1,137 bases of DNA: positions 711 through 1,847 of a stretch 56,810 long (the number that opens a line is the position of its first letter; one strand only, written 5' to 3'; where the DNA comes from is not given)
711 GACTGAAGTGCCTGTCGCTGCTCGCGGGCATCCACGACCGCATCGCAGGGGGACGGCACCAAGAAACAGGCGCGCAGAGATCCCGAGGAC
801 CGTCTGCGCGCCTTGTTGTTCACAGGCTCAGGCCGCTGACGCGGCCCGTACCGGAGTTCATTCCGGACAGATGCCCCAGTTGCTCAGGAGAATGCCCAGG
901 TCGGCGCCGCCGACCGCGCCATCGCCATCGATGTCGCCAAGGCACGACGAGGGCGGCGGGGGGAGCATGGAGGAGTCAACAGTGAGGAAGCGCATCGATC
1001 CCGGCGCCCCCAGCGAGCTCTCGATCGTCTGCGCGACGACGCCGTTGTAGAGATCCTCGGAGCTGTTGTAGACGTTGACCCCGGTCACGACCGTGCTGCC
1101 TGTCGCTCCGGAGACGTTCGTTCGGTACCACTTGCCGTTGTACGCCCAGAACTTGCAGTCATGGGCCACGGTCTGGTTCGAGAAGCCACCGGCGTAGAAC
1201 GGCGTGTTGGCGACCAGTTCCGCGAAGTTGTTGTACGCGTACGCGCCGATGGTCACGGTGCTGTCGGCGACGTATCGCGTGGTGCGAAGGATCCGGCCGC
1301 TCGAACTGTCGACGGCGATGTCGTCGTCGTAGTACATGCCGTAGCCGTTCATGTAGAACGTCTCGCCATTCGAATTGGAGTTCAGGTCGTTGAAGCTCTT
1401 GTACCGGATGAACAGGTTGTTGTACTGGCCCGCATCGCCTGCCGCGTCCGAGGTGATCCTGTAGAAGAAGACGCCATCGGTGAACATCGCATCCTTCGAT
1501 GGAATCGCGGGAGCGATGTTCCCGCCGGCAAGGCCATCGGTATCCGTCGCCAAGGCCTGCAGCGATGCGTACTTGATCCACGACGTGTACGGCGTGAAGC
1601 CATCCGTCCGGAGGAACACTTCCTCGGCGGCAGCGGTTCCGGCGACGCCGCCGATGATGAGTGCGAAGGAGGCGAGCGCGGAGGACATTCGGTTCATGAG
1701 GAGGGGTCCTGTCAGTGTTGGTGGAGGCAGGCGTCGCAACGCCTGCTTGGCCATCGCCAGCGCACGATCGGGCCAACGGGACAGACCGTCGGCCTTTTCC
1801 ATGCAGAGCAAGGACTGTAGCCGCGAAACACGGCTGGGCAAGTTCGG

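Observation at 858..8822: Three-member surface-protein family with fourfold internal repeats and a swapped C-terminal anchor (dockerin-like repeat versus PEP-CTERM)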

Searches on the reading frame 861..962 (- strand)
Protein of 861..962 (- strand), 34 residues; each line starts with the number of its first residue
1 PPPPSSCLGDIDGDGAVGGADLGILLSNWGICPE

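Call 40: search_protein_families(library=pfam, proteins=[window:861-962:-], max_evalue=10)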
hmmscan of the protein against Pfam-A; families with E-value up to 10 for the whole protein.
seq(34 aa): 0 families

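Call 41: search_protein_families(library=ncbifam, proteins=[window:861-962:-], max_evalue=10)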
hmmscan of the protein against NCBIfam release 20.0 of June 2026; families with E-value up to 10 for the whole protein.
seq(34 aa): 0 families
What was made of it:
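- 867..944 (-): A tail: one Cys-bracketed F-hand (dockerin-type) repeat, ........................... No HMM hit on its own (calls 40, 41).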

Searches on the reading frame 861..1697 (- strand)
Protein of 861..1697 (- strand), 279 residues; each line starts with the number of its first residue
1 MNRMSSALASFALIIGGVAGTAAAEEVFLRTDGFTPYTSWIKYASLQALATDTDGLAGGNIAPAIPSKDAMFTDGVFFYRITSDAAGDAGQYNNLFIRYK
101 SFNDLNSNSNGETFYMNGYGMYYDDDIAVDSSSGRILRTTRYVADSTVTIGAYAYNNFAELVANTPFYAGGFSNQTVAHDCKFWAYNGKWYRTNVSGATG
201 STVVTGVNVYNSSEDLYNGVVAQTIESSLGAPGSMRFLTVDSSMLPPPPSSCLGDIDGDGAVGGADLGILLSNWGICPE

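Call 7: search_protein_families(library=pfam, proteins=[window:861-1697:-], max_evalue=1)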
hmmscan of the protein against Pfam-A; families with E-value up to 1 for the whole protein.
window:861-1697:- (279 aa): 0 families

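Call 8: search_protein_families(library=ncbifam, proteins=[window:861-1697:-], max_evalue=1)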
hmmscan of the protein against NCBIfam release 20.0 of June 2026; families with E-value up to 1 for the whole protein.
window:861-1697:- (279 aa): 0 families

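Call 28: predict_structure(alignment_id=A3)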
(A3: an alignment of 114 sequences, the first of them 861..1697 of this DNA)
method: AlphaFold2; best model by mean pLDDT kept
length: 279 residues; sequences in the alignment: 114
mean_pLDDT: 83.3   pTM: 0.77
mean pLDDT of the five models: 83.3, 82.7, 81.9, 81.5, 80.8
residues with pLDDT >= 90: 162; 70-90: 58; 50-70: 31; < 50: 28
segments of 3 or more residues with pLDDT < 50: 1-22, 275-279
pLDDT, mean of each block of 10 residues (from residue 1): 40 39 77 92 95 92 93 96 74 91 96 88 90 93 73 94 93 85 96 93 96 95 94 94 76 60 71 53
secondary structure, 60 per line:
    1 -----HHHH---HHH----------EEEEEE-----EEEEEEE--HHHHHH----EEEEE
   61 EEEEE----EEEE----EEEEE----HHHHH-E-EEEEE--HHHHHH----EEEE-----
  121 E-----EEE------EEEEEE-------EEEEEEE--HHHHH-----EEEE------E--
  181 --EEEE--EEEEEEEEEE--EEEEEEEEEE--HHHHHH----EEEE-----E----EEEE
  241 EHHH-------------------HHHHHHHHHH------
elements in order: H6-9 E26-31 E37-43 H46-51 E56-65 E70-73 E78-82 H87-91 E95-99 H102-107 E112-115 E127-129 E136-141 E149-155 H158-162 E168-171 E183-186 E189-198 E201-210 H213-218 E223-226 E237-241 H264-273
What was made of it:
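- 858..1697 (-): Gene A: 279-aa secreted four-repeat propeller-like protein ending in a single dockerin-type repeat. AF2 pLDDT 83.3, pTM 0.77 (call 28).
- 1626..1697 (-): A signal peptide (aa 1-24, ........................). Judged by inspection: a basic N-region, a hydrophobic core and an A-A-A cleavage-type end. pLDDT is below 50 for residues 1-22 (call 28).
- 960..1625 (-): A body: four repeats (aa 25-76, 77-134, 135-188, 189-246), each strand-strand-helix-strand-strand, ending in DSSMLP. AF2 secondary structure (call 28).
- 867..944 (-): Predicted helix at residues 264-273, pLDDT 60-76 (call 28).
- On Type I dockerin (PF00404) / GC-type dockerin (NF041540): AF2 predicts a helix at residues 264-273 (call 28).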

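Call 32: fold_search(model_id=the predicted structure, library=pdb)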
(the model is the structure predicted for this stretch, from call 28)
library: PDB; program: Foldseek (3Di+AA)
matches with E <= 10: 713; with E <= 0.001: 5
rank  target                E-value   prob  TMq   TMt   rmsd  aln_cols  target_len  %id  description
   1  4zgc_A                1.7e-04  1.00  0.34  0.27   8.3       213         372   14  Crystal Structure Analysis of Kelch protein (with disulfide bond) from Plasmodium falciparum (released 2015-06-10)
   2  5z5d                  2.8e-04  1.00  0.37  0.23   7.0       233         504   14  Crystal structure of a thermostable glycoside hydrolase family 43 {beta}-1,4-xylosidase from Geobacillus thermoleovorans (released 2018-04-25)
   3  7on7_A                4.8e-04  1.00  0.35  0.35   7.7       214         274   11  Crystal structure of the computationally designed SAKe6BE-L2 protein (released 2022-12-14)
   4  6pke_B                7.1e-04  0.99  0.28  0.30   9.1       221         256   16  Myocilin OLF mutant N428E/D478S (released 2019-09-11)
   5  6pkd_A                7.1e-04  0.99  0.27  0.28   9.3       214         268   16  Myocilin OLF mutant N428D/D478H (released 2019-09-11)
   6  5amo_A                1.1e-03  0.99  0.30  0.33  10.2       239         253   13  Structure of a mouse Olfactomedin-1 disulfide-linked dimer of the Olfactomedin domain and part of the coiled coil (released 2015-04-29)
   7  9drw_B                1.3e-03  0.97  0.27  0.29   8.6       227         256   16  Myocilin OLF mutant A427T (released 2025-09-03)
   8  7erl_A                1.5e-03  0.99  0.36  0.22   7.3       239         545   13  GH43 domain of bifunctional endoxylanase and arabinofuranosidase of Bi0569 (released 2022-05-18)
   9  4irt                  1.8e-03  1.00  0.32  0.24   5.8       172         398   14  Crystal structure of a putative neuraminidase (BACOVA_03493) from Bacteroides ovatus ATCC 8483 at 1.74 A resolution (released 2013-03-13)
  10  6n01_A                1.9e-03  0.82  0.25  0.20  12.3       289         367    8  Structure of apo AztD from Citrobacter koseri (released 2019-09-18)
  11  5ftt_D                2.1e-03  0.97  0.30  0.32   9.3       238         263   11  Octameric complex of Latrophilin 3 (Lec, Olf) , Unc5D (Ig, Ig2, TSP1) and FLRT2 (LRR) (released 2016-05-04)
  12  8uws_B                2.1e-03  0.96  0.32  0.20   8.5       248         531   12  Cryo-EM structure of an Enterobacter GH43 Beta-Xylosidase: EcXyl43 (released 2024-05-15)
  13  6pke_A                2.1e-03  0.91  0.26  0.27  10.4       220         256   15  Myocilin OLF mutant N428E/D478S (released 2019-09-11)
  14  6cmk_B                2.2e-03  0.89  0.25  0.20  12.1       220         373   10  Crystal structure of Citrobacter koseri AztD (released 2019-03-13)
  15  7skd                  2.5e-03  0.97  0.30  0.32   8.6       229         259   15  Myocilin OLF mutant S331L (released 2023-01-11)
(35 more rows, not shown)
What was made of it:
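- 960..1625 (-): Foldseek hits are all beta-propellers (call 32).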
